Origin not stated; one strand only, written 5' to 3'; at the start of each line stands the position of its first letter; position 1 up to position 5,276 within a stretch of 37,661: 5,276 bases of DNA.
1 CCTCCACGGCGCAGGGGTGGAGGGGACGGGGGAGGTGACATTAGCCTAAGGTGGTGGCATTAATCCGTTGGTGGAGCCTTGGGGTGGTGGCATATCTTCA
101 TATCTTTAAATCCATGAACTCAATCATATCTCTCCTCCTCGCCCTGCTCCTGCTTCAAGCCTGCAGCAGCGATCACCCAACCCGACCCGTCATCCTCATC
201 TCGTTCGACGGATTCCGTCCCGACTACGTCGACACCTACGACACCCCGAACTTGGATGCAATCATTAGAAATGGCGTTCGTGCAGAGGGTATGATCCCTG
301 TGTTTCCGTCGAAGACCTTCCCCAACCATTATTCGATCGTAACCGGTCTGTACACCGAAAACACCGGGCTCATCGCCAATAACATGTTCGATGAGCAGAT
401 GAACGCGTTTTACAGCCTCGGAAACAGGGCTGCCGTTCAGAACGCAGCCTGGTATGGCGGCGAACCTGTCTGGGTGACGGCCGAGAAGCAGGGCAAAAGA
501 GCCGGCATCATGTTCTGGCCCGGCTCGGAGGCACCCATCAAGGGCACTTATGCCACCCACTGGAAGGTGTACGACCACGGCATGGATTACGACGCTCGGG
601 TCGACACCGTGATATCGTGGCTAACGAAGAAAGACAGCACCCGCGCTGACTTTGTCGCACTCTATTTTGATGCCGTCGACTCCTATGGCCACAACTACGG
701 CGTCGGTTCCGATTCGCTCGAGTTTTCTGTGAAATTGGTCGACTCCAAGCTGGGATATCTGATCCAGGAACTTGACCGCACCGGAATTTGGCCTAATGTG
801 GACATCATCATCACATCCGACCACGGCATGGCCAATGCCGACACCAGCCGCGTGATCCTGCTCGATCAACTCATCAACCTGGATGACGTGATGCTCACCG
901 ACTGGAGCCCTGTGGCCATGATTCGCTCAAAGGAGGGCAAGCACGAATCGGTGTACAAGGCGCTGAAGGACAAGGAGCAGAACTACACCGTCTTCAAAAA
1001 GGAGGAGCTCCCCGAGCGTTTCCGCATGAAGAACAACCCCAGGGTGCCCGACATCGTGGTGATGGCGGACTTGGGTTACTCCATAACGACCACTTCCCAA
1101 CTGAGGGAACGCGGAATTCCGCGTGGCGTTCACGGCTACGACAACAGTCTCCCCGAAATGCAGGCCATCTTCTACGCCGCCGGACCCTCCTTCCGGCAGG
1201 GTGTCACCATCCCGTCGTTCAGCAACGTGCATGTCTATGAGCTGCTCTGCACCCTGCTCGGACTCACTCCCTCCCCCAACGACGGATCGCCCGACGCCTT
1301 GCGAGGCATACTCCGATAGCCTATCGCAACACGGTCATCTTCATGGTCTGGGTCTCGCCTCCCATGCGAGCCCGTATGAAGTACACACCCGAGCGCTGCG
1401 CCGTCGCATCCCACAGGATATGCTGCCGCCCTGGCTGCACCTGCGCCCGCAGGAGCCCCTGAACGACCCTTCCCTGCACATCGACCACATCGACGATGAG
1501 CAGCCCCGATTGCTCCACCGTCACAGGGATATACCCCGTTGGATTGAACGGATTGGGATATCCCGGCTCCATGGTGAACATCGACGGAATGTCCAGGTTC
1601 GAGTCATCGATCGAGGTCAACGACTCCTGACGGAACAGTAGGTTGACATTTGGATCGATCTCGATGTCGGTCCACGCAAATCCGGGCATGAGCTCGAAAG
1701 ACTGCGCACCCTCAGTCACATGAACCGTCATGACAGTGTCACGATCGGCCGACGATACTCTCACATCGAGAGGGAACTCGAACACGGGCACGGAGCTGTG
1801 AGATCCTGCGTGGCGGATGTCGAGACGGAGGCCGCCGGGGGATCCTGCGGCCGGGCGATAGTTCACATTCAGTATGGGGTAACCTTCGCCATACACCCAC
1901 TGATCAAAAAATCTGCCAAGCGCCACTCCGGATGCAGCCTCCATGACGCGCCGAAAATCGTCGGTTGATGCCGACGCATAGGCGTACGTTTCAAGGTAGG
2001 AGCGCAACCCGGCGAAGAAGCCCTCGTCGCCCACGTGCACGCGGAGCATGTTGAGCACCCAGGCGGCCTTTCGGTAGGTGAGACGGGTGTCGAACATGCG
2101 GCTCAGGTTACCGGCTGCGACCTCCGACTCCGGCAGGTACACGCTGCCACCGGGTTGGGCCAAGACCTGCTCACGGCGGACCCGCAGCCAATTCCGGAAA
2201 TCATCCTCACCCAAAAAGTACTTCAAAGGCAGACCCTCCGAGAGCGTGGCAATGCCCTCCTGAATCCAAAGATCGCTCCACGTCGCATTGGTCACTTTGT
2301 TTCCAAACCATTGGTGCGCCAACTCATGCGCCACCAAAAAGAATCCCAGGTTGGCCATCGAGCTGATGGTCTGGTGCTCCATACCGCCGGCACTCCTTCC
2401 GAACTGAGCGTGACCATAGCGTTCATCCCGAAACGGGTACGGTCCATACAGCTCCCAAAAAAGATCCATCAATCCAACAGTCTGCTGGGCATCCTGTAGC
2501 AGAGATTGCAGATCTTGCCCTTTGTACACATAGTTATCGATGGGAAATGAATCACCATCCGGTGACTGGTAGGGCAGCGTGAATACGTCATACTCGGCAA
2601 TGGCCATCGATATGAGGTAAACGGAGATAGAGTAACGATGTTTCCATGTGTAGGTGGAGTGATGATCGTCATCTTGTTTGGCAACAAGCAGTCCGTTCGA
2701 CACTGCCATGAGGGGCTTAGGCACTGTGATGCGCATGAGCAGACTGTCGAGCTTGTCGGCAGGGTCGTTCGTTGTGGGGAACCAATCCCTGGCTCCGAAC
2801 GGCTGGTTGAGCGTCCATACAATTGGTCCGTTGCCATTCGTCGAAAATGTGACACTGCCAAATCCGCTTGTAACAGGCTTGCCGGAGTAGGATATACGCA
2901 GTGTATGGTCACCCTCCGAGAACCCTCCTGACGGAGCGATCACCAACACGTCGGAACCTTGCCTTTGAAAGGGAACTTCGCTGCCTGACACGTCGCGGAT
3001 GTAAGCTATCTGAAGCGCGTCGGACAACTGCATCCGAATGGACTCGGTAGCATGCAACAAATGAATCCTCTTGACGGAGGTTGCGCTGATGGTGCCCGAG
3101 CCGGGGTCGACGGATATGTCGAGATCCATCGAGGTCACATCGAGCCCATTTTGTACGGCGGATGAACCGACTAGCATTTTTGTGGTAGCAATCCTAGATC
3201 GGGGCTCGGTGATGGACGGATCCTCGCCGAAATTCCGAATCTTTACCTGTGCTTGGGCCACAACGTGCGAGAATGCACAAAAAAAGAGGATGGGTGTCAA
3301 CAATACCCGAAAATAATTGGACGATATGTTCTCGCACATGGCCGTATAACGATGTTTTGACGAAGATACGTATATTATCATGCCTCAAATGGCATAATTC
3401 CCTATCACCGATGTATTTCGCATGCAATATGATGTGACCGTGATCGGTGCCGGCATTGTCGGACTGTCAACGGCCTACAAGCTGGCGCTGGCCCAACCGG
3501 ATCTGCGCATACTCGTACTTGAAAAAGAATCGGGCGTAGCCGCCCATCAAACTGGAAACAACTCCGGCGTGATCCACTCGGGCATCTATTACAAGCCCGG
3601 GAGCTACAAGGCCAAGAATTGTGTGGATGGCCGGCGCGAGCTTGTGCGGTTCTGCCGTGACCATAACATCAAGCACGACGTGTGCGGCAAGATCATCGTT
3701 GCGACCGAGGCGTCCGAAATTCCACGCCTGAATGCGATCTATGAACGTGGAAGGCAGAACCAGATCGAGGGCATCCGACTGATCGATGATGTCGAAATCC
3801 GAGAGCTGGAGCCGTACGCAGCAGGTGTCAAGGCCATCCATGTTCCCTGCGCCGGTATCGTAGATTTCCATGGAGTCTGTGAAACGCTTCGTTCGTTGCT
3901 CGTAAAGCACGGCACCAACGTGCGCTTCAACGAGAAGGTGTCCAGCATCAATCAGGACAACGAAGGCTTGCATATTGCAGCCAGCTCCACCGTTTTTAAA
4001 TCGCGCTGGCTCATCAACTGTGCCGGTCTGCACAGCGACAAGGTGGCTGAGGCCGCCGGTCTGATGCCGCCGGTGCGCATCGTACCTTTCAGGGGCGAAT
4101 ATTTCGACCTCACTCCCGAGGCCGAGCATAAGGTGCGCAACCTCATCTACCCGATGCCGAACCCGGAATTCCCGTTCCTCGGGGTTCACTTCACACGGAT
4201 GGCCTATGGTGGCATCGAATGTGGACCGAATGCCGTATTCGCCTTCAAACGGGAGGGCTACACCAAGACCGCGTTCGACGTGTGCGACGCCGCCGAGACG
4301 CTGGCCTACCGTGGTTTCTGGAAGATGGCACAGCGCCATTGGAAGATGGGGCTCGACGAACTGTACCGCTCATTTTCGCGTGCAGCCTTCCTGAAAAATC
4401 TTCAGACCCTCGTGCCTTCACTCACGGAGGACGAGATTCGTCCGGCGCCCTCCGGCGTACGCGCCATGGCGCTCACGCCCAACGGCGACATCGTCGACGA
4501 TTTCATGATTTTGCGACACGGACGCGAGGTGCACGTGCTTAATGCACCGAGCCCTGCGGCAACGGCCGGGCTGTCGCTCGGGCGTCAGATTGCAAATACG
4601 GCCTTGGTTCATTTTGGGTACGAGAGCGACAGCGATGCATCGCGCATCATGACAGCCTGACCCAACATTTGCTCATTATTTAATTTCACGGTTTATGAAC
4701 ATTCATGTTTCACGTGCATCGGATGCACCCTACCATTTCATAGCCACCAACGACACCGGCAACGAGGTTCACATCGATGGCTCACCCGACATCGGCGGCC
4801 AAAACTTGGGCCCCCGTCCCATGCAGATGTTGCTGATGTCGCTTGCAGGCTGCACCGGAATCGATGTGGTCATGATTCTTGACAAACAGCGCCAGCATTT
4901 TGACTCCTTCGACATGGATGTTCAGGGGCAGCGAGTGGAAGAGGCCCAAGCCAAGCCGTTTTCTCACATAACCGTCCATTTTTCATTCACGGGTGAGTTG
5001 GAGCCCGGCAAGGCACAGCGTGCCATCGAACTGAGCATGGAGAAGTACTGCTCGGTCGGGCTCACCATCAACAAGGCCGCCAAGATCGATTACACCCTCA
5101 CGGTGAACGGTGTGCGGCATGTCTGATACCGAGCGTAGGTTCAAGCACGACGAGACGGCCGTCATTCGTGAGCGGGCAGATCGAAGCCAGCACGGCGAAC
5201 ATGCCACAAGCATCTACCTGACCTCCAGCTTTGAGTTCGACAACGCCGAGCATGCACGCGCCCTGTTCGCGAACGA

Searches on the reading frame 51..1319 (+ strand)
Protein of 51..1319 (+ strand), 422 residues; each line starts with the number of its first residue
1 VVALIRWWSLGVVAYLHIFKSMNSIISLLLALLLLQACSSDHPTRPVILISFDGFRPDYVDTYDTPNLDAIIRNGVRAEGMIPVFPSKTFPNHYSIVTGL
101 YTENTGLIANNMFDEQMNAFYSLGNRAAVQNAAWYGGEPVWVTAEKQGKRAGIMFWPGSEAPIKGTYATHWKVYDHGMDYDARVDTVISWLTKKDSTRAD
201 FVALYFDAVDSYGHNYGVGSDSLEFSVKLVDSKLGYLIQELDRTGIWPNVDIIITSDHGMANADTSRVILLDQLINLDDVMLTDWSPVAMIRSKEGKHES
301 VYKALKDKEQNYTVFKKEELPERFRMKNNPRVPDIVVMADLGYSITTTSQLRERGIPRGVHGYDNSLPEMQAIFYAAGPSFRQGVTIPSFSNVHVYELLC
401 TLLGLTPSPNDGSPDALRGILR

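Call 35: search_protein_families(library=pfam, proteins=[window:51-1319:+], max_evalue=0.00001)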
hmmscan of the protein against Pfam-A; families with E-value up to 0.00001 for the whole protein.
window:51-1319:+ (422 aa): 1 family
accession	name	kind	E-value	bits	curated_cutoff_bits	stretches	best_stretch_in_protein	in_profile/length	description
PF01663.27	Phosphodiest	-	6.7e-95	319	23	1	47-364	1-342/342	Type I phosphodiesterase / nucleotide pyrophosphatase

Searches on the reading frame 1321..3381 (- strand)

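Call 35: search_protein_families(library=pfam, proteins=[window:1321-3381:-], max_evalue=0.00001)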
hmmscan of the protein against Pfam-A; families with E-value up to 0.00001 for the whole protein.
window:1321-3381:- (686 aa): 2 families
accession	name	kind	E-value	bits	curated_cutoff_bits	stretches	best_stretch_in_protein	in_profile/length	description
PF01433.26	Peptidase_M1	-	9.8e-30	104.2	27.7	1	349-495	70-218/218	Peptidase family M1 domain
PF17900.6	Peptidase_M1_N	-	3.7e-13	50.4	25.8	1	85-256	5-186/186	Peptidase M1 N-terminal domain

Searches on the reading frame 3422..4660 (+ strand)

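Call 35: search_protein_families(library=pfam, proteins=[window:3422-4660:+], max_evalue=0.00001)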
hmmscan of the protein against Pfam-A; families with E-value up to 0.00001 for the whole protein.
window:3422-4660:+ (412 aa): 2 families
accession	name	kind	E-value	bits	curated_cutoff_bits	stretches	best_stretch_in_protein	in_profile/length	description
PF01266.30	DAO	-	2e-55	189.2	27.9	1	4-392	1-352/353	FAD dependent oxidoreductase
PF13450.12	NAD_binding_8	-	4.1e-06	27.4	21.9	0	7-41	1-33/68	NAD(P)-binding Rossmann-like domain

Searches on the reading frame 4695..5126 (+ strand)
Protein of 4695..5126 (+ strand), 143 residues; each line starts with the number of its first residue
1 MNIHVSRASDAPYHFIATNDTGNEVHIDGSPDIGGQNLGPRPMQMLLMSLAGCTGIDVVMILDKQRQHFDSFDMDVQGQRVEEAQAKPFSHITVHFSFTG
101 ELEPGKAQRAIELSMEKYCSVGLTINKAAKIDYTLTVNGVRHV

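Call 35: search_protein_families(library=pfam, proteins=[window:4695-5126:+], max_evalue=0.00001)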
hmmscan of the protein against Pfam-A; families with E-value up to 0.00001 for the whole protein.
window:4695-5126:+ (143 aa): 1 family
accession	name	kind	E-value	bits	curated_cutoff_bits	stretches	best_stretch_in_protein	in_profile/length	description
PF02566.24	OsmC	-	1.7e-19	70.5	27.5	1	35-133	1-99/100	OsmC-like protein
